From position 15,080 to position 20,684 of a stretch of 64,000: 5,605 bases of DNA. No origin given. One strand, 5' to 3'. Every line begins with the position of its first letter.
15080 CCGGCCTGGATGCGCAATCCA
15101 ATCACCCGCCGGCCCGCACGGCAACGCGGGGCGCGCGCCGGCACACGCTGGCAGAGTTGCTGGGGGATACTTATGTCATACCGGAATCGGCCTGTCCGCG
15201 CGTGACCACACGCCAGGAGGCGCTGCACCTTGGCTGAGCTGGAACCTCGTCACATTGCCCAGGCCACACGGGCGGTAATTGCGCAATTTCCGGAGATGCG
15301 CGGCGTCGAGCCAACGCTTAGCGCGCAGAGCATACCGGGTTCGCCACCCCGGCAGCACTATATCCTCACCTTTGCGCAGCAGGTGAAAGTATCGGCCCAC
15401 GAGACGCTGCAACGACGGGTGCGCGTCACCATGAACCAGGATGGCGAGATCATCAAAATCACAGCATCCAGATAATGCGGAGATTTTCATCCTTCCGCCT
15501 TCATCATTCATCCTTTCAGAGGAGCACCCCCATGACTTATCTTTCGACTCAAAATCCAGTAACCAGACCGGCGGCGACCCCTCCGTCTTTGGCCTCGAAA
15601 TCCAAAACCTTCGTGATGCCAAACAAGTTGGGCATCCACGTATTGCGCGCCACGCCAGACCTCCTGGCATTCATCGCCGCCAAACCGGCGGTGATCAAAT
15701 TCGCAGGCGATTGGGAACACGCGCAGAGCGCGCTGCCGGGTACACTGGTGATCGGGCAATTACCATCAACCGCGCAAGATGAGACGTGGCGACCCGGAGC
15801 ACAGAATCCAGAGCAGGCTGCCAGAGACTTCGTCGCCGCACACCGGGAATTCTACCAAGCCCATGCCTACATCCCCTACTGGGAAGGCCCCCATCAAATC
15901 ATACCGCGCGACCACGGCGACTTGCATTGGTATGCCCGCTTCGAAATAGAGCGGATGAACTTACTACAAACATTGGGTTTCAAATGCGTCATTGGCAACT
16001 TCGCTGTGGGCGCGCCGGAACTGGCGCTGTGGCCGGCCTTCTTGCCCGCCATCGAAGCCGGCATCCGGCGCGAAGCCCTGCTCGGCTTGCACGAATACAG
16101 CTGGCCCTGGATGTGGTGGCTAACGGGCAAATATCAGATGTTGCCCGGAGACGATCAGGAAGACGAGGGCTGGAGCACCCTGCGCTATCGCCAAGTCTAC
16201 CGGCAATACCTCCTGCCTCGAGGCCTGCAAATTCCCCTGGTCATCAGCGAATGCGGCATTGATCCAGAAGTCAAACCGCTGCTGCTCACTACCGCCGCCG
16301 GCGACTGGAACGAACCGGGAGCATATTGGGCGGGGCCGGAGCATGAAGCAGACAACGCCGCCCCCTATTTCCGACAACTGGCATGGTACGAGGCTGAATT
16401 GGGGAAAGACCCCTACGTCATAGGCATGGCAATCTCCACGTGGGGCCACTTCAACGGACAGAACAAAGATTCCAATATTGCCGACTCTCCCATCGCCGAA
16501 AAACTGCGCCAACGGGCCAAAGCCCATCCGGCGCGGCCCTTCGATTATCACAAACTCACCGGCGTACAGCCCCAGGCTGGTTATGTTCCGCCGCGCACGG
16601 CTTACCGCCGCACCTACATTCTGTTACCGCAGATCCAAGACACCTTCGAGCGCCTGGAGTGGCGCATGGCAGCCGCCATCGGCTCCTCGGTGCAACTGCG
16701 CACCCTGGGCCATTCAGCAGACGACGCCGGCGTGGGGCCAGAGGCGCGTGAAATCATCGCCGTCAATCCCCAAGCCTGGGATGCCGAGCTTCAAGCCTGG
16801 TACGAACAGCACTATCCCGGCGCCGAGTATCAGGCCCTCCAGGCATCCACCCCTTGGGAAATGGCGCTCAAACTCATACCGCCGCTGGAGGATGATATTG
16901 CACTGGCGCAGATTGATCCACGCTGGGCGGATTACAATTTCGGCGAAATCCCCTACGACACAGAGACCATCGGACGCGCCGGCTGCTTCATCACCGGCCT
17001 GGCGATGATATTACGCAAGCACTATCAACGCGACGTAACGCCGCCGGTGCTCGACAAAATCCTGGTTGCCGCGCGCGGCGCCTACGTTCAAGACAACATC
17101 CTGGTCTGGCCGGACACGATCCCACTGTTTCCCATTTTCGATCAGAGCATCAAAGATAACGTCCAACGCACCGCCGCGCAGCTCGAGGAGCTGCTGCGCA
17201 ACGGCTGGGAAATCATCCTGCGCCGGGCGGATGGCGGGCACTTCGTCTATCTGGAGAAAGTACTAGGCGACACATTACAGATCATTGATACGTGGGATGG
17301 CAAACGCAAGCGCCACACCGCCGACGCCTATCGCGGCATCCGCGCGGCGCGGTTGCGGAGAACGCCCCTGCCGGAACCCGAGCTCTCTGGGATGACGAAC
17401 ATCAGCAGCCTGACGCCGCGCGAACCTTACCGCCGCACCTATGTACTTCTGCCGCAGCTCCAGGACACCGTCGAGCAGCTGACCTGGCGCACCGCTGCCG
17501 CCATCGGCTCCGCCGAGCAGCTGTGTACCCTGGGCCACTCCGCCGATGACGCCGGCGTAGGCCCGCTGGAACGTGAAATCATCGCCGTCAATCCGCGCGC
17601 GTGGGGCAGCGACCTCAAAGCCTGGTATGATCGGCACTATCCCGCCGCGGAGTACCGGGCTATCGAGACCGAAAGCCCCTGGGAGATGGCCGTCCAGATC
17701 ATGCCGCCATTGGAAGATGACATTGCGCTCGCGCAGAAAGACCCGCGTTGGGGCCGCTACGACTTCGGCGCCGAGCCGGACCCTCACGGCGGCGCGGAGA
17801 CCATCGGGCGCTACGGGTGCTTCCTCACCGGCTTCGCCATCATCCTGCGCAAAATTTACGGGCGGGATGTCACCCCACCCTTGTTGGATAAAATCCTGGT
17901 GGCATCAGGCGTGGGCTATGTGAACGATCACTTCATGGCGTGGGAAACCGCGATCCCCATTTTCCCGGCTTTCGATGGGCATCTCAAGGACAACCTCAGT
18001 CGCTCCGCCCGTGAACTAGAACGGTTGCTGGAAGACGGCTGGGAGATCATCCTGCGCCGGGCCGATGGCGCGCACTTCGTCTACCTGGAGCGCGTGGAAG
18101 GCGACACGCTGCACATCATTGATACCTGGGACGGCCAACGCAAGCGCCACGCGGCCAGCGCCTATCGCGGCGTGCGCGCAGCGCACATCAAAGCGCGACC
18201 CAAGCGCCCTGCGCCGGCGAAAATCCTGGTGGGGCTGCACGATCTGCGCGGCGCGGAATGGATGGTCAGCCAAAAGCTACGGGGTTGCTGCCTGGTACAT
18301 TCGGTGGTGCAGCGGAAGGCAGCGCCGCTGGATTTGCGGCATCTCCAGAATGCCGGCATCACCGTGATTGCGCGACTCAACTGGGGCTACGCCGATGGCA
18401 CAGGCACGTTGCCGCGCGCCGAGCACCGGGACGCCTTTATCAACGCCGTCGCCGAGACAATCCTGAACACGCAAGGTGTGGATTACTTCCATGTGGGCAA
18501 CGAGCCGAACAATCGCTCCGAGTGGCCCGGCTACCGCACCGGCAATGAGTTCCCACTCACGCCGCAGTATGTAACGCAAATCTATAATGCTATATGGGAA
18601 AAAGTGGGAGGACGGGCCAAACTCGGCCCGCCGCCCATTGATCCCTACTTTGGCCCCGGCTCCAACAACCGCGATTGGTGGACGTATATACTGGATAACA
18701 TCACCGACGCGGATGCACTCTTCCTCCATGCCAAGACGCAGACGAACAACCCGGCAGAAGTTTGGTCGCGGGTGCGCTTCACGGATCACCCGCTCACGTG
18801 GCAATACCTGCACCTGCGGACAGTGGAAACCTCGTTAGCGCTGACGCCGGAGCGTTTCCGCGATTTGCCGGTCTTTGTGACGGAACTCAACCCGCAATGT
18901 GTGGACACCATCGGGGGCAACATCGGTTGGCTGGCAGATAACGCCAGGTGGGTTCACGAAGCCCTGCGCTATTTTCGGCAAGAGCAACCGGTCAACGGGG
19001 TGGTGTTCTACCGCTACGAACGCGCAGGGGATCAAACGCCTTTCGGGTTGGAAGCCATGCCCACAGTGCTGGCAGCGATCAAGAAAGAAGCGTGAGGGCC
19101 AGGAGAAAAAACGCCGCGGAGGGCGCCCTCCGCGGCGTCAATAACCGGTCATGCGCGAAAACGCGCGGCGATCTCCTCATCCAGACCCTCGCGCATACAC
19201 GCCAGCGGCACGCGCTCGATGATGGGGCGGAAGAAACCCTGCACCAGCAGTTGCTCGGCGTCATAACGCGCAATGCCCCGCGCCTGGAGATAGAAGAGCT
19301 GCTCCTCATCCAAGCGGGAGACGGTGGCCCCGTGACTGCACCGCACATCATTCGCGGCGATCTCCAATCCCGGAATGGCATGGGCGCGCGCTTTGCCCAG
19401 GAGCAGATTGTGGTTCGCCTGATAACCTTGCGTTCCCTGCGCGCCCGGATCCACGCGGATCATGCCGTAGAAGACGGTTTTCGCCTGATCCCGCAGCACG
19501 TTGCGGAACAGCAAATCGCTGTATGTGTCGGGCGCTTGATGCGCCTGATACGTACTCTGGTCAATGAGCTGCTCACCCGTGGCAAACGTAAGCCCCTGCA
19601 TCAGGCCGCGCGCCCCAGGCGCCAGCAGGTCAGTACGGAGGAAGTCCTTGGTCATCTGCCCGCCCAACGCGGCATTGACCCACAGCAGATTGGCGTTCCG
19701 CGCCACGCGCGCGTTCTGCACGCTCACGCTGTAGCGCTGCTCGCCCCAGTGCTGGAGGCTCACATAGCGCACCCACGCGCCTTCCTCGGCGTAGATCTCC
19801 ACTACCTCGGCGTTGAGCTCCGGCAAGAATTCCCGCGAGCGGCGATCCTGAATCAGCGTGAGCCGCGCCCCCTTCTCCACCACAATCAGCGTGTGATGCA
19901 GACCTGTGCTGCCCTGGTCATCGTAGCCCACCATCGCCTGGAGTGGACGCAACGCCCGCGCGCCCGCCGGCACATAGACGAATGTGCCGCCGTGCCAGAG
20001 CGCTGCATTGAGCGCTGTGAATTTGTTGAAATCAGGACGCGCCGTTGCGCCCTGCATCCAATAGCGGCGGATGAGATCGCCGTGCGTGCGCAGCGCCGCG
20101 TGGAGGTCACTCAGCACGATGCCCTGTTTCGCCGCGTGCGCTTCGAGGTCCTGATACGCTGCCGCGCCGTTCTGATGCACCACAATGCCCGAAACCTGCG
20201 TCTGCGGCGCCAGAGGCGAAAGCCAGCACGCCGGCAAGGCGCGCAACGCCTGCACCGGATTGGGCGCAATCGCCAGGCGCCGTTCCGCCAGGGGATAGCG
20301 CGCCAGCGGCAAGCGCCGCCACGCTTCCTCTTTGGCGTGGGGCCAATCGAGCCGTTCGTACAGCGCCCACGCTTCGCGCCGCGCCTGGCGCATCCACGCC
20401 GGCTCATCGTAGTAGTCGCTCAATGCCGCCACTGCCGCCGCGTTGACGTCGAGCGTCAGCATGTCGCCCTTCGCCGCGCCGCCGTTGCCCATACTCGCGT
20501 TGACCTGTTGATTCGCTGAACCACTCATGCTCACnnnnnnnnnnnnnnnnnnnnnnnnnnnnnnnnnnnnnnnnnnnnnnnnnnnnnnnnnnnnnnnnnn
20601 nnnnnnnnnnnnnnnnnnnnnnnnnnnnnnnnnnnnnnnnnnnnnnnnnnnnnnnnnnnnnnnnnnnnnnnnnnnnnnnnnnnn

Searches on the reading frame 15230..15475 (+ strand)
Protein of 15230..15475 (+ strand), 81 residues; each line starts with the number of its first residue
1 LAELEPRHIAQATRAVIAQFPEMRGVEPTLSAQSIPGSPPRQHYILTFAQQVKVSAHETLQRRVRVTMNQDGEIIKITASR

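Call 37: search_protein_families(library=pfam, proteins=[window:15230-15475:+], max_evalue=0.01)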
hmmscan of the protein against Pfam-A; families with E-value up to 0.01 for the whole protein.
window:15230-15475:+ (81 aa): 0 families

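Call 43: search_protein_families(library=pfam, proteins=[window:15230-15475:+], max_evalue=10)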
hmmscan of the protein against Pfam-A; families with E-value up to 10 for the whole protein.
window:15230-15475:+ (81 aa): 0 families

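Call 61: find_homologous_proteins(query=A2, max_evalue=0.001)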
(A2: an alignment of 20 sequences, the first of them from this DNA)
Query A2 (20 sequences) (81 aa, profile of the alignment): 616 proteins with E <= 0.001 among 2283 candidates; the best 120 are listed.
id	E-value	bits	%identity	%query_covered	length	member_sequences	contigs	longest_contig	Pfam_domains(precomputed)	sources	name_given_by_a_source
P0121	1.8e-27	113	36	96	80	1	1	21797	-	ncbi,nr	ncbi:MAG: hypothetical protein NZM11_02340 [Anaerolineales bacterium]|nr:hypothetical protein [Anaer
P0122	3.1e-27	112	35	96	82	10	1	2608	-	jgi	-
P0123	4.4e-27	112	96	100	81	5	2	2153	-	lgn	-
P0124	4.6e-27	112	37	96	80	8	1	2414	-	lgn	-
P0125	8.5e-27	111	37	96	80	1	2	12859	-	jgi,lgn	jgi:hypothetical protein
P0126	1.7e-26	110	34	96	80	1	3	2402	-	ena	-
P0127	1.7e-26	110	34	96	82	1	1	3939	-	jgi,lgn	jgi:hypothetical protein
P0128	7.1e-26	108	32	90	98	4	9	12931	-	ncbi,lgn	-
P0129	7.2e-26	108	35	90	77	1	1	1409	-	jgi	jgi:hypothetical protein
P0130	7.4e-26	108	33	98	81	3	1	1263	-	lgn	-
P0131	9.9e-26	107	32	96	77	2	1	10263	-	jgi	jgi:hypothetical protein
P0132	1.2e-25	107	35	98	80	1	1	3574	-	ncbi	ncbi:MAG: hypothetical protein ACT4QE_00890 [Anaerolineales bacterium]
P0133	1.4e-25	107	37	90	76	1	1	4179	-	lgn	-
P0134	1.6e-25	107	39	98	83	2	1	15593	-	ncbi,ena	-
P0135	1.8e-25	107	33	98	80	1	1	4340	-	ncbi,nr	ncbi:MAG: hypothetical protein RMK99_15115 [Anaerolineales bacterium]|nr:hypothetical protein [Anaer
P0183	1.9e-24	103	31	90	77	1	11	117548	-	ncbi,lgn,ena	-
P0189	2.2e-24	103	28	96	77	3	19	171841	-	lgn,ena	-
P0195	2.8e-24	103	32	96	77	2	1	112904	-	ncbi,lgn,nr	ncbi:MAG: hypothetical protein JXA97_08480 [Anaerolineales bacterium]|nr:hypothetical protein [Anaer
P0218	5.4e-24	102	29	96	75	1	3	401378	-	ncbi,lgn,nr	ncbi:MAG: hypothetical protein GTO18_02825 [Anaerolineales bacterium]|nr:hypothetical protein [Anaer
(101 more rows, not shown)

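Call 85: predict_structure(alignment_id=A3)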
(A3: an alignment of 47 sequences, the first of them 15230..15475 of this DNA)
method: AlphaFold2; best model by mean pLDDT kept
length: 81 residues; sequences in the alignment: 47
mean_pLDDT: 85.5   pTM: 0.69
mean pLDDT of the five models: 85.5, 83.0, 82.8, 82.6, 82.4
residues with pLDDT >= 90: 43; 70-90: 28; 50-70: 10; < 50: 0
segments of 3 or more residues with pLDDT < 50: none
pLDDT, mean of each block of 10 residues (from residue 1): 80 93 91 68 88 83 91 91 82
secondary structure, 60 per line:
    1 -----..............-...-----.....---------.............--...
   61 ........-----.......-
elements in order: H6-19 E29-33 E43-55 E58-68 E74-80

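Call 93: find_encoding_contigs(protein=P0218, flank=10000, max_places=1)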
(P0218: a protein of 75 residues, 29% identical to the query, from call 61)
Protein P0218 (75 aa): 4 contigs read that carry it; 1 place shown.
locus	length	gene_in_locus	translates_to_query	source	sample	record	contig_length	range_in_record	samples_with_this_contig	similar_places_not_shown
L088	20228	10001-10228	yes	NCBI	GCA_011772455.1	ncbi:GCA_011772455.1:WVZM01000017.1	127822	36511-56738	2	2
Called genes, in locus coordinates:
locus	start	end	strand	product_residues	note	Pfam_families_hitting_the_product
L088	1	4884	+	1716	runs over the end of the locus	PF14559:TPR_19 (weak), PF13428:TPR_14 (weak), PF13429:TPR_15, PF14559:TPR_19, PF23914:TPR_CcmH_CycH (weak), PF14559:TPR_19, PF23914:TPR_CcmH_CycH (weak), PF14559:TPR_19, +27 more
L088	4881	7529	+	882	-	PF13428:TPR_14 (faint), PF14559:TPR_19 (faint), PF01364:Peptidase_C25 (weak)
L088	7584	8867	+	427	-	-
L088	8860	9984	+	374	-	PF00091:Tubulin, PF12327:FtsZ_C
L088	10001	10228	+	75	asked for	-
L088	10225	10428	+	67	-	-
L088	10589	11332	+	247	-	-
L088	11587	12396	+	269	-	PF00497:SBP_bac_3, PF10613:Lig_chan-Glu_bd (weak)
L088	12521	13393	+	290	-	PF00528:BPD_transp_1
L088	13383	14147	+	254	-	PF02463:SMC_N, PF00005:ABC_tran, PF09818:ABC_ATPase (faint), PF13304:AAA_21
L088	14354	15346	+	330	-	PF02504:FA_synthesis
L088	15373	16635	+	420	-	PF00109:ketoacyl-synt, PF00108:Thiolase_N (weak), PF02801:Ketoacyl-synt_C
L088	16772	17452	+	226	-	-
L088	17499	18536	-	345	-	PF13421:Band_7_1, PF01145:Band_7, PF12728:HTH_17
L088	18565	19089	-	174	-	-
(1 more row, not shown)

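Call 94: find_encoding_contigs(protein=P0189, flank=10000, max_places=1)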
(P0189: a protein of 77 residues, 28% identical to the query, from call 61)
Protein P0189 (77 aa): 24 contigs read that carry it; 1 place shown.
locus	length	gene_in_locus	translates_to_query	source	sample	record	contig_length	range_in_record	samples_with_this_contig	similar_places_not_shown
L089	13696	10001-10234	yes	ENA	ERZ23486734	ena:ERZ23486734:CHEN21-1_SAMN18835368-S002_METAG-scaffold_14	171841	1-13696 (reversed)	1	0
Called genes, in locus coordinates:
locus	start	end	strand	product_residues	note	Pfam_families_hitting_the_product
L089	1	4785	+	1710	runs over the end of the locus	PF13424:TPR_12 (faint), PF12895:ANAPC3 (weak), PF13429:TPR_15, PF13432:TPR_16 (weak), PF14559:TPR_19, PF23914:TPR_CcmH_CycH (weak), PF14559:TPR_19, PF13432:TPR_16 (weak), +13 more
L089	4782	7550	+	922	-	PF14559:TPR_19 (faint), PF13414:TPR_11 (faint), PF01364:Peptidase_C25 (weak)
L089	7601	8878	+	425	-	-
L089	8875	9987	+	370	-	PF00091:Tubulin, PF12327:FtsZ_C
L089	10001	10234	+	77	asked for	-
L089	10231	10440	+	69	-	-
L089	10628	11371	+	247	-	-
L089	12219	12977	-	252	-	-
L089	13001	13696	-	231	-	?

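Call 95: find_encoding_contigs(protein=P0183, flank=10000, max_places=1)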
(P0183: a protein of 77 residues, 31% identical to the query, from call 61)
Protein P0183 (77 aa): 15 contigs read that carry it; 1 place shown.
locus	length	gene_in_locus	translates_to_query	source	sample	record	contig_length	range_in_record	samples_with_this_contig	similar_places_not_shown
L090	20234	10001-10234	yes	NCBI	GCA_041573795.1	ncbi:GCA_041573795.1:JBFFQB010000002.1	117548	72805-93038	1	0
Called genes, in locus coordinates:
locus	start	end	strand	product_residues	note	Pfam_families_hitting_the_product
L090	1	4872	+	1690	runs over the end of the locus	PF23914:TPR_CcmH_CycH (weak), PF14559:TPR_19, PF13424:TPR_12 (weak), PF23914:TPR_CcmH_CycH (weak), PF13428:TPR_14 (weak), PF13432:TPR_16, PF14559:TPR_19 (weak), PF23914:TPR_CcmH_CycH (weak), +27 more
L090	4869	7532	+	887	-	PF13432:TPR_16 (faint), PF14559:TPR_19 (faint), PF13428:TPR_14 (faint), PF01364:Peptidase_C25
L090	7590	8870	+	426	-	-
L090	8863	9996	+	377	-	PF00091:Tubulin, PF12327:FtsZ_C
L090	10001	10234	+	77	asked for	-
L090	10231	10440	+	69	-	-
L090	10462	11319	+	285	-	-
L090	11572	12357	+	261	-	PF00497:SBP_bac_3, PF10613:Lig_chan-Glu_bd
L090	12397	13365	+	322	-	PF00528:BPD_transp_1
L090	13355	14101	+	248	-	PF09818:ABC_ATPase (faint), PF00005:ABC_tran, PF02463:SMC_N, PF13191:AAA_16 (weak), PF13304:AAA_21 (weak)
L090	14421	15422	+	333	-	PF02504:FA_synthesis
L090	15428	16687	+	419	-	PF00109:ketoacyl-synt, PF00108:Thiolase_N (faint), PF02801:Ketoacyl-synt_C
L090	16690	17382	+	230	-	-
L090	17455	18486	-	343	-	PF13421:Band_7_1, PF01145:Band_7 (weak), PF12728:HTH_17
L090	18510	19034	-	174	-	-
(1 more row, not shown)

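Call 96: find_encoding_contigs(protein=P0195, flank=10000, max_places=1)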
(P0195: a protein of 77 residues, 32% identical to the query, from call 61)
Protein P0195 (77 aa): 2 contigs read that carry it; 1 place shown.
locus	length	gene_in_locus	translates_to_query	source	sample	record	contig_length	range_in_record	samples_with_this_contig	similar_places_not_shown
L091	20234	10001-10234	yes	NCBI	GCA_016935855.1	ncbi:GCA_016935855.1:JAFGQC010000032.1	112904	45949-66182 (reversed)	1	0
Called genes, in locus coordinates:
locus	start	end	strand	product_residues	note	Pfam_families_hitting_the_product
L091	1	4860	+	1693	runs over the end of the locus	PF13432:TPR_16 (weak), PF14559:TPR_19 (weak), PF13432:TPR_16 (weak), PF14559:TPR_19, PF13432:TPR_16, PF14559:TPR_19 (weak), PF12895:ANAPC3 (weak), PF13371:TPR_9, +21 more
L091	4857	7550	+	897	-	PF01364:Peptidase_C25 (weak)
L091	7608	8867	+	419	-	-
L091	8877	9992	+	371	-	PF00091:Tubulin, PF12327:FtsZ_C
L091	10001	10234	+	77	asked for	-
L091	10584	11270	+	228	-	-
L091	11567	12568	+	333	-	PF02504:FA_synthesis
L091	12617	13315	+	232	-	-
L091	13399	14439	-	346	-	PF13421:Band_7_1, PF01145:Band_7, PF12728:HTH_17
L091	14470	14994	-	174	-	-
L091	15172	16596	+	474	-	PF01116:F_bP_aldolase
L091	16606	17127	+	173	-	PF00293:NUDIX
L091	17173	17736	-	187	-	PF03602:Cons_hypoth95, PF05175:MTS (weak)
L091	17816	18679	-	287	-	PF02629:CoA_binding, PF00549:Ligase_CoA, PF13607:Succ_CoA_lig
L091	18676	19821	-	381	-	PF08442:ATP-grasp_2, PF13549:ATP-grasp_5, PF24948:Citrate_synth_N, PF00549:Ligase_CoA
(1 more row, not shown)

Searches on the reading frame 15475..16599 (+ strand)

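Call 92: search_protein_families(library=pfam, proteins=[window:15475-16599:+], max_evalue=1)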
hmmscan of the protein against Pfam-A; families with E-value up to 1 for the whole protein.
window:15475-16599:+ (375 aa): 1 family
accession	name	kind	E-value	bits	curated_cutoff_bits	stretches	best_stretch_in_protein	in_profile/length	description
PF04989.18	RMNT_CmcI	-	0.33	11.1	23.2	1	93-128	150-185/206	Rhamnosyl O-methyltransferase/CmcI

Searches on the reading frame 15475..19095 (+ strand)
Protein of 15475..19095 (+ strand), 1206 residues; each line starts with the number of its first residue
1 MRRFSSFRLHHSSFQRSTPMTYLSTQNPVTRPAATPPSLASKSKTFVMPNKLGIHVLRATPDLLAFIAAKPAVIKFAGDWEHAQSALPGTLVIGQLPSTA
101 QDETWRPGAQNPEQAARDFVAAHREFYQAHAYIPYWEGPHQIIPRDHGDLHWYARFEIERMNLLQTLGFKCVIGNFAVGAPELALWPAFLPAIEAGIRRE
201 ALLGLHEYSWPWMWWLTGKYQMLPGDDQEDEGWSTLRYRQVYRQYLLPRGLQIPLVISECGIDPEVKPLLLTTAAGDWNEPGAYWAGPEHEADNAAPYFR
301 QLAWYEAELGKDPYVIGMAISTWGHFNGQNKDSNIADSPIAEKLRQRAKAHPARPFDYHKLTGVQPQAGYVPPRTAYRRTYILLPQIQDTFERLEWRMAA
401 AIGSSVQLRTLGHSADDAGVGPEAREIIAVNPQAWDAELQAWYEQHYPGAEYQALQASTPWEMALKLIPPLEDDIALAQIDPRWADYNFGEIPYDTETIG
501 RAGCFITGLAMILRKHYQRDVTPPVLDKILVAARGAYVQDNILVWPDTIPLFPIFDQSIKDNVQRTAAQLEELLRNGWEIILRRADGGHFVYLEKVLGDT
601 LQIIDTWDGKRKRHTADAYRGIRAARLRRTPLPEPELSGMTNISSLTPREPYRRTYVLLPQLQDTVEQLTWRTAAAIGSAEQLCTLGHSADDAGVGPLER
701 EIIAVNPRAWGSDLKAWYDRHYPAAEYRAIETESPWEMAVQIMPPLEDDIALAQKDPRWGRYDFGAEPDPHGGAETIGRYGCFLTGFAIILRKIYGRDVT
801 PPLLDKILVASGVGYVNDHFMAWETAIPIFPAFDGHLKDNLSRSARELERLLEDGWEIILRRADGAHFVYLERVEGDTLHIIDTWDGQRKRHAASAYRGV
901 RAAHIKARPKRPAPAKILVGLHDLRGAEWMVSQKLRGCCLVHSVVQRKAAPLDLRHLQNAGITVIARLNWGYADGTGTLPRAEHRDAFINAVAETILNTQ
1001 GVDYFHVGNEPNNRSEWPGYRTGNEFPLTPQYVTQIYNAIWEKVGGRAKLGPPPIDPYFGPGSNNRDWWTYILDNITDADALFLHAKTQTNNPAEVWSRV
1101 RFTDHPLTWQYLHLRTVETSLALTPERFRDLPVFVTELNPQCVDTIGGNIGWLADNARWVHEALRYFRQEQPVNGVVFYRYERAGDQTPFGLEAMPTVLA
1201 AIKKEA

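Call 37: search_protein_families(library=pfam, proteins=[window:15475-19095:+], max_evalue=0.01)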
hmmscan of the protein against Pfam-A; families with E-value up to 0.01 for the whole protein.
window:15475-19095:+ (1206 aa): 1 family
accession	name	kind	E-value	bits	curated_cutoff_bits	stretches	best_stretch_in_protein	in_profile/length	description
PF03412.21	Peptidase_C39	-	0.0056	17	22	0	559-613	57-112/133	Peptidase C39 family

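Call 100: search_protein_families(library=ncbifam, proteins=[window:15475-19095:+], max_evalue=0.001)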
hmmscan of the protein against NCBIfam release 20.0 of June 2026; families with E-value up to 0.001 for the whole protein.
window:15475-19095:+ (1206 aa): 0 families

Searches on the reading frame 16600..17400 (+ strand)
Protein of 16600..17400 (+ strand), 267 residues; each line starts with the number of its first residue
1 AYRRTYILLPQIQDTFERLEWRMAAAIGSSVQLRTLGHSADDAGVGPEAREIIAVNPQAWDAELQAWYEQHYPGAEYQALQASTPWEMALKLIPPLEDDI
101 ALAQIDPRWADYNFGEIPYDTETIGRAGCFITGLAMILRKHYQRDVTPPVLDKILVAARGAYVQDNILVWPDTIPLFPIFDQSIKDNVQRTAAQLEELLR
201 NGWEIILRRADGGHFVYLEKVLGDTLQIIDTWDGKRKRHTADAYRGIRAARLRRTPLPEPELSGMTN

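Call 92: search_protein_families(library=pfam, proteins=[window:16600-17400:+], max_evalue=1)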
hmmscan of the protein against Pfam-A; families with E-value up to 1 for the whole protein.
window:16600-17400:+ (267 aa): 1 family
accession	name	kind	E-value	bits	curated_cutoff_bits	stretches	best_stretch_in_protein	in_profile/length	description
PF03412.21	Peptidase_C39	-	0.026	14.8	22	0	187-238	60-112/133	Peptidase C39 family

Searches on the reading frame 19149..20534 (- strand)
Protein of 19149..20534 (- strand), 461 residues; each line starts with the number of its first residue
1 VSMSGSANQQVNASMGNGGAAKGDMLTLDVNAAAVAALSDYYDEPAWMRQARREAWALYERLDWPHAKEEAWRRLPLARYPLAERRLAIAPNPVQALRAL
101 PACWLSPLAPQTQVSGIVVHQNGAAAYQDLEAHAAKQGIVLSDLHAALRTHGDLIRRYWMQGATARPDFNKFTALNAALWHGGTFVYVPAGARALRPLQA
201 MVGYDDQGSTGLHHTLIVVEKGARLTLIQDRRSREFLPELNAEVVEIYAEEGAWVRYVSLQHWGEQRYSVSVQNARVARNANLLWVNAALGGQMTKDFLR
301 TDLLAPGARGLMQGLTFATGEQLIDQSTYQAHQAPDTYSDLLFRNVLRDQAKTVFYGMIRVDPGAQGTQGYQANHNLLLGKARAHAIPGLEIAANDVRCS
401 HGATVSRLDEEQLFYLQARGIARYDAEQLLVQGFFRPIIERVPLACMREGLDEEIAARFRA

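Call 88: search_protein_families(library=pfam, proteins=[window:19149-20534:-], max_evalue=0.00001)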
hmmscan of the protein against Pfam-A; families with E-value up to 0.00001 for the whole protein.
window:19149-20534:- (461 aa): 2 families
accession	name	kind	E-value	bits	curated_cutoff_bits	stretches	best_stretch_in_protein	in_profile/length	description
PF01458.23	SUFBD_core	-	7.1e-74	248.6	27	1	208-434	7-232/232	SUF system FeS cluster assembly, SufBD core domain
PF19295.5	SufBD_N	-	7.1e-12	45.8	23.5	1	46-199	24-171/172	SufBD protein N-terminal region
